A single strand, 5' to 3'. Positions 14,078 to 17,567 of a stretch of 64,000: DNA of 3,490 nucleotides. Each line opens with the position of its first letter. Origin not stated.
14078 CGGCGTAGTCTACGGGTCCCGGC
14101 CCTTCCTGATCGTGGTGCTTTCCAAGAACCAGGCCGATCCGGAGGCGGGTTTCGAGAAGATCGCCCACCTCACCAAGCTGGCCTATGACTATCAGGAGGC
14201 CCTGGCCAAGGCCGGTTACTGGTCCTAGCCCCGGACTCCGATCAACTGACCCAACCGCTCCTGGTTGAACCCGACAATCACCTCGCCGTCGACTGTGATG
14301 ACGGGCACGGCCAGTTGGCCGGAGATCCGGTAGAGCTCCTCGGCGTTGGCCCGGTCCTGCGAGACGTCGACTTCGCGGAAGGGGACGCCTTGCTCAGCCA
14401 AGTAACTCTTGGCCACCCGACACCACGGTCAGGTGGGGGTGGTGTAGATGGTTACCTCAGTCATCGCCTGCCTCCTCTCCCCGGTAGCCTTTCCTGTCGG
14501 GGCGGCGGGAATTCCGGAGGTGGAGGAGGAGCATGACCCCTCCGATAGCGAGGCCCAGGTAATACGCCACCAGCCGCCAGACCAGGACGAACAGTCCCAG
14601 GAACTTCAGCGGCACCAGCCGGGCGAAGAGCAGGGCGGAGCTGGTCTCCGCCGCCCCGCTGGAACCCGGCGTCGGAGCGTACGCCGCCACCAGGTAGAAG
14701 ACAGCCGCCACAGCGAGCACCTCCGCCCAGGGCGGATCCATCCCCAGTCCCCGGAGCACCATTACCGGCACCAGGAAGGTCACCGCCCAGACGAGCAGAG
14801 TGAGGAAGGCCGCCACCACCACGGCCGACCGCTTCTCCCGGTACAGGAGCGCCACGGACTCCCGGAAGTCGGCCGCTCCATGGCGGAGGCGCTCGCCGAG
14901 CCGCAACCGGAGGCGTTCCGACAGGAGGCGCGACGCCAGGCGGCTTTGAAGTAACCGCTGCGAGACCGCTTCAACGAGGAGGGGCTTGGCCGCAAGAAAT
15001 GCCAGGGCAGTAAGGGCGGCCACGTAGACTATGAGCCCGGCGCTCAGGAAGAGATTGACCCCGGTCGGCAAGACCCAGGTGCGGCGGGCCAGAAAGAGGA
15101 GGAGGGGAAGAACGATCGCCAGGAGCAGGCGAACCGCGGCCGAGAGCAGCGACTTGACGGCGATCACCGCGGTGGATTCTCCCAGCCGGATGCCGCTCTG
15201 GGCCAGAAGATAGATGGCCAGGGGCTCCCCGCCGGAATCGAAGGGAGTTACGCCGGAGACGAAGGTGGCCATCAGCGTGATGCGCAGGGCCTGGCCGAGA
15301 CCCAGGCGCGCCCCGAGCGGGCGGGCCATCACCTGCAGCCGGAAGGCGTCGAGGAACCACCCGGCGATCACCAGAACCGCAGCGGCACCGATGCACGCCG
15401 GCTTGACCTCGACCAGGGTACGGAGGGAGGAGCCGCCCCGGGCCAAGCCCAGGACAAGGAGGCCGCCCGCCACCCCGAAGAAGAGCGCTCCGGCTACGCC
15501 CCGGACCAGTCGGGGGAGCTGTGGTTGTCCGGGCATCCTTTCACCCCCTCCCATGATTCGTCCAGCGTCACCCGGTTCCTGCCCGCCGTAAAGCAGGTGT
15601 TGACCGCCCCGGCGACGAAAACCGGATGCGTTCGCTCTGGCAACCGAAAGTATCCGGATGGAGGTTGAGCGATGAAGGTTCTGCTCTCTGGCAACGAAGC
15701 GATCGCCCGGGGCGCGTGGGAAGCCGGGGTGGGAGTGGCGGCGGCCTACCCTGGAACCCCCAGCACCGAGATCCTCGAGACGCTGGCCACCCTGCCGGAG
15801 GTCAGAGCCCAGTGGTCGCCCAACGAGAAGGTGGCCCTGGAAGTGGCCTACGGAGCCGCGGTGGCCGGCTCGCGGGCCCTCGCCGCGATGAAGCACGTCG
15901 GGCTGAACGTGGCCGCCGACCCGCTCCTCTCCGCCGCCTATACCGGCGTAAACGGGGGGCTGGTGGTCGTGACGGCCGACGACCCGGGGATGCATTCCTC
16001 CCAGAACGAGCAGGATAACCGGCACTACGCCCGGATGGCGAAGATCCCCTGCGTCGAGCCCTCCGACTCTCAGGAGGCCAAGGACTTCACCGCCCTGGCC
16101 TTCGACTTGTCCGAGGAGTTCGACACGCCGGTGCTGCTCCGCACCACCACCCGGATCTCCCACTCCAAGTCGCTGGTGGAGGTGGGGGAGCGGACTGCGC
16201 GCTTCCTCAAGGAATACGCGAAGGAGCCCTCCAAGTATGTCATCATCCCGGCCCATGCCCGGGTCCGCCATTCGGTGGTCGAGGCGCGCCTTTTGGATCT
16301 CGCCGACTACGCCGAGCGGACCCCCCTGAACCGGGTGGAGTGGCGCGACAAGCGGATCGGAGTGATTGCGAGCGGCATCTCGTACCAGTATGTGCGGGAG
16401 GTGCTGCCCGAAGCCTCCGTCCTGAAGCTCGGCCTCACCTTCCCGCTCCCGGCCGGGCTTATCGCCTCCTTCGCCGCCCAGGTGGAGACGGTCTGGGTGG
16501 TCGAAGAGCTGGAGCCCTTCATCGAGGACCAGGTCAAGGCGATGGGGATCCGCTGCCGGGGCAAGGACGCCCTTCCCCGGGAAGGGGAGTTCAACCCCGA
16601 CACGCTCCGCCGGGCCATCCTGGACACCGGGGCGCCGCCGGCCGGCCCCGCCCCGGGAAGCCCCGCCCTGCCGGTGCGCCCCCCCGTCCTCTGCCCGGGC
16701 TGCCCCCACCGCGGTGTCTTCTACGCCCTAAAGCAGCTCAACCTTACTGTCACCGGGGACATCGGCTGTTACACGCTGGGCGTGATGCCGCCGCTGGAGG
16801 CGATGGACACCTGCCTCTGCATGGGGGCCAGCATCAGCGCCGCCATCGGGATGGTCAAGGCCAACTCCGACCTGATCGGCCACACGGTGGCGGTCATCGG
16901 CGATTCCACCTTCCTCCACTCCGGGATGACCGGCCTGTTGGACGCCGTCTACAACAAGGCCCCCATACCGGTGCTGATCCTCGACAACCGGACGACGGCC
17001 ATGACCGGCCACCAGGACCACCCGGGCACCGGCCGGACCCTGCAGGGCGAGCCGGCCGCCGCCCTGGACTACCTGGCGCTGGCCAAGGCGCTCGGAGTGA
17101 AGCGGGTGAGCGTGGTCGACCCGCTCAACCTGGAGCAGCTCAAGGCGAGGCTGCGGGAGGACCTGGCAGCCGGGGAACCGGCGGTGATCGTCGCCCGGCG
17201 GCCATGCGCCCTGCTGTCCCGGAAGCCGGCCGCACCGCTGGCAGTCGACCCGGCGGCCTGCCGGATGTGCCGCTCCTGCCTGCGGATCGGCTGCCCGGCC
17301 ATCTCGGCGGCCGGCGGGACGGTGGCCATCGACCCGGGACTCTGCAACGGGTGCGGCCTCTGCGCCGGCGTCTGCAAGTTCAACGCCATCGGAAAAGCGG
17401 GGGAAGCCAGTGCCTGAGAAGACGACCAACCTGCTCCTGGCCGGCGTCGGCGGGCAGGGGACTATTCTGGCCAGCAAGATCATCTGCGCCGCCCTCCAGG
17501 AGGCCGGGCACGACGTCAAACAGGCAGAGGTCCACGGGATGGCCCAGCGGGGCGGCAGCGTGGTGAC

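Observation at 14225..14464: In-frame TGA at the CxxC position of a glutaredoxin-like gene, with a SECIS-like hairpin: predicted selenoprotein split by the ORF track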

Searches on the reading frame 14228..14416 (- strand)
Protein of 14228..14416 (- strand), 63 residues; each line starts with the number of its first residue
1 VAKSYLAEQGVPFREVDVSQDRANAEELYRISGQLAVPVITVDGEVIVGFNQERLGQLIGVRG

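Call 5: search_protein_families(library=ncbifam, proteins=[window:14228-14416:-], max_evalue=0.01)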
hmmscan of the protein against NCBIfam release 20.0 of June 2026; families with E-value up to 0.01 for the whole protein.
seq(63 aa): 13 families
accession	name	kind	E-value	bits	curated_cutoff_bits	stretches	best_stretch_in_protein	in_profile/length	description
TIGR02196.1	GlrX_YruB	hypoth_equivalog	3.7e-16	59.4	88.55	1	2-59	16-73/74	glutaredoxin-like protein, YruB-family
NF041212.1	Uxx_star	subfamily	3.8e-12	46.3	66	1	2-52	15-66/70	Uxx-star family glutaredoxin-like (seleno)protein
TIGR02194.1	GlrX_NrdH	subfamily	1.5e-08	34.7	85.75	1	1-58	14-71/72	glutaredoxin-like protein NrdH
NF041211.1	gluta_UXX_star_2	equivalog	2.8e-07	30.4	100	1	1-51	14-65/71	UXX-star (seleno)protein family 2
NF007923.0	PRK10638.1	equivalog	5.3e-07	29.6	129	1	2-50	18-66/83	glutaredoxin 3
TIGR02181.1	GRX_bact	equivalog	8.5e-07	29.1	90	1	1-51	14-65/80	glutaredoxin 3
NF041114.2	gluta_UXX_star_1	equivalog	1.5e-06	28.3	72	1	2-51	15-65/70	UXX-star selenoprotein family 1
NF045501.1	HUGP_GUXX-star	exception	4.7e-06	26.3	325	1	2-51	181-231/236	HUGP/GUXX-star fusion selenoprotein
NF047338.1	gluta_UXX_star_3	exception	8.4e-06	25.8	97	1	3-47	16-61/70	UXX-star (seleno)protein family 3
TIGR02190.1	GlrX-dom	hypoth_equivalog_domain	1.6e-05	24.8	99.3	1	2-51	24-72/79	glutaredoxin-family domain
TIGR02200.1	GlrX_actino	hypoth_equivalog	0.00013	22.3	89.5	1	2-44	16-59/77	mycoredoxin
NF041106.1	ArsC_rel_Se_1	subfamily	0.0032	18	85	1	5-53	53-105/107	ArsC family (seleno)protein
TIGR01617.1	arsC_related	subfamily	0.0043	17.3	75.05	0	2-31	15-44/117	Spx/MgsR family RNA polymerase-binding regulatory protein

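Call 6: search_protein_families(library=pfam, proteins=[window:14228-14416:-], max_evalue=0.01)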
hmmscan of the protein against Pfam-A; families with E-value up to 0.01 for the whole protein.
seq(63 aa): 3 families
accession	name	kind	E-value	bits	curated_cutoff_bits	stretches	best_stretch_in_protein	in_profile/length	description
PF00462.30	Glutaredoxin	-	1.5e-11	44.7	22.9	1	1-47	14-60/60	Glutaredoxin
PF13409.12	GST_N_2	-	0.00018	22.5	25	1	4-50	10-60/70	Glutathione S-transferase, N-terminal domain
PF13417.12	GST_N_3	-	0.00045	20.9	22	1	4-48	15-58/75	Glutathione S-transferase, N-terminal domain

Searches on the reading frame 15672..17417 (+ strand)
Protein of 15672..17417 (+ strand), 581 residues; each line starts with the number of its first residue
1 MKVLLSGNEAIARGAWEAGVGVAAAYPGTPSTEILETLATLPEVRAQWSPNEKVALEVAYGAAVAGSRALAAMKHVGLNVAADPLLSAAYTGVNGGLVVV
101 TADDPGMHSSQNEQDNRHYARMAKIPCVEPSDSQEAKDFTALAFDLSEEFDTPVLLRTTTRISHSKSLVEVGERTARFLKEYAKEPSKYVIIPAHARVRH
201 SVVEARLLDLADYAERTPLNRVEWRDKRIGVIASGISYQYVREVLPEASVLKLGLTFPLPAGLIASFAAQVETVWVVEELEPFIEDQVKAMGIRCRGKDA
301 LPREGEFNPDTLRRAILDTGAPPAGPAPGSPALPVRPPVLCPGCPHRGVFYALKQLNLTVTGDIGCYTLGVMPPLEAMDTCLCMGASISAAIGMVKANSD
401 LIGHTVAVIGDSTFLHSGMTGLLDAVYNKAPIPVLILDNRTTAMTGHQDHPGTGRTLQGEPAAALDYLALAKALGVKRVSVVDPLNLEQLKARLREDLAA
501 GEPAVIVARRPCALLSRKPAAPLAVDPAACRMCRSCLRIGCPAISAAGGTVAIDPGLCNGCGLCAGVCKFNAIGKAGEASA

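Call 51: find_homologous_proteins(query=window:15672-17417:+, max_evalue=1e-50)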
Query window:15672-17417:+ (581 aa): 8000 proteins with E <= 1e-50 among 8000 candidates; the best 120 are listed.
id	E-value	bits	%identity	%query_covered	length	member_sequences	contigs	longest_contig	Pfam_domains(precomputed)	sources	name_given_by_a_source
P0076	0.0e+0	1300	100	100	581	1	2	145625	PF01855.25,PF02775.27,PF12837.13,PF00037.33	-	-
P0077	0.0e+0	1089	83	100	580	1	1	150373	PF01855.25,PF02775.27,PF12837.13,PF00037.33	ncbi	ncbi:MAG: indolepyruvate ferredoxin oxidoreductase subunit alpha [Betaproteobacteria bacterium]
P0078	0.0e+0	1065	79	100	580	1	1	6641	PF01855.25,PF02775.27,PF00037.33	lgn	-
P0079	0.0e+0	1056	80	100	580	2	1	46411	PF01855.25,PF02775.27,PF12797.13,PF12837.13,PF00037.33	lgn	-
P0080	0.0e+0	1038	79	100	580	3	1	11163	PF01855.25,PF02775.27,PF12797.13,PF12837.13,PF00037.33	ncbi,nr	ncbi:MAG TPA: indolepyruvate ferredoxin oxidoreductase subunit alpha [Firmicutes bacterium]|nr:indol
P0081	0.0e+0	1030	78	100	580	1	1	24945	PF01855.25,PF02775.27,PF12797.13,PF12837.13,PF00037.33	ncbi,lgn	ncbi:MAG: indolepyruvate ferredoxin oxidoreductase subunit alpha [Chitinophagales bacterium]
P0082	3.6e-243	826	63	100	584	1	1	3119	PF01855.25,PF02775.27,PF12797.13,PF00037.33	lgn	-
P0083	1.0e-240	818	64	100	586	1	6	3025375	PF01855.25,PF02775.27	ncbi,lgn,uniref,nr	ncbi:MAG: indolepyruvate ferredoxin oxidoreductase subunit alpha [Pelotomaculum sp.]|uniref:Indolepy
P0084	9.9e-240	815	62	100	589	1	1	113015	PF01855.25,PF02775.27,PF00037.33,PF13237.12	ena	-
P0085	4.0e-239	813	62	100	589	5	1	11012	PF01855.25,PF02775.27,PF12797.13,PF12837.13,PF00037.33,PF13237.12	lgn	-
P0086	4.8e-239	813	62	99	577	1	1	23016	PF14697.12,PF01855.25,PF02775.27,PF12797.13,PF12837.13,PF00037.33,PF13237.12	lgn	-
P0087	5.1e-239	813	62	99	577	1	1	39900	PF14697.12,PF01855.25,PF02775.27,PF12797.13,PF12837.13,PF00037.33,PF13237.12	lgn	-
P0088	1.3e-238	811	61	100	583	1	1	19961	PF01855.25,PF02775.27,PF12797.13,PF12837.13,PF00037.33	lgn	-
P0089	1.5e-238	811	61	99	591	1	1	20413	PF14697.12,PF01855.25,PF02775.27,PF12797.13,PF00037.33,PF13237.12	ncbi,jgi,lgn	-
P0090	2.1e-238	811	61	100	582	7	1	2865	PF01855.25,PF02775.27,PF12797.13,PF12837.13,PF00037.33,PF13237.12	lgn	-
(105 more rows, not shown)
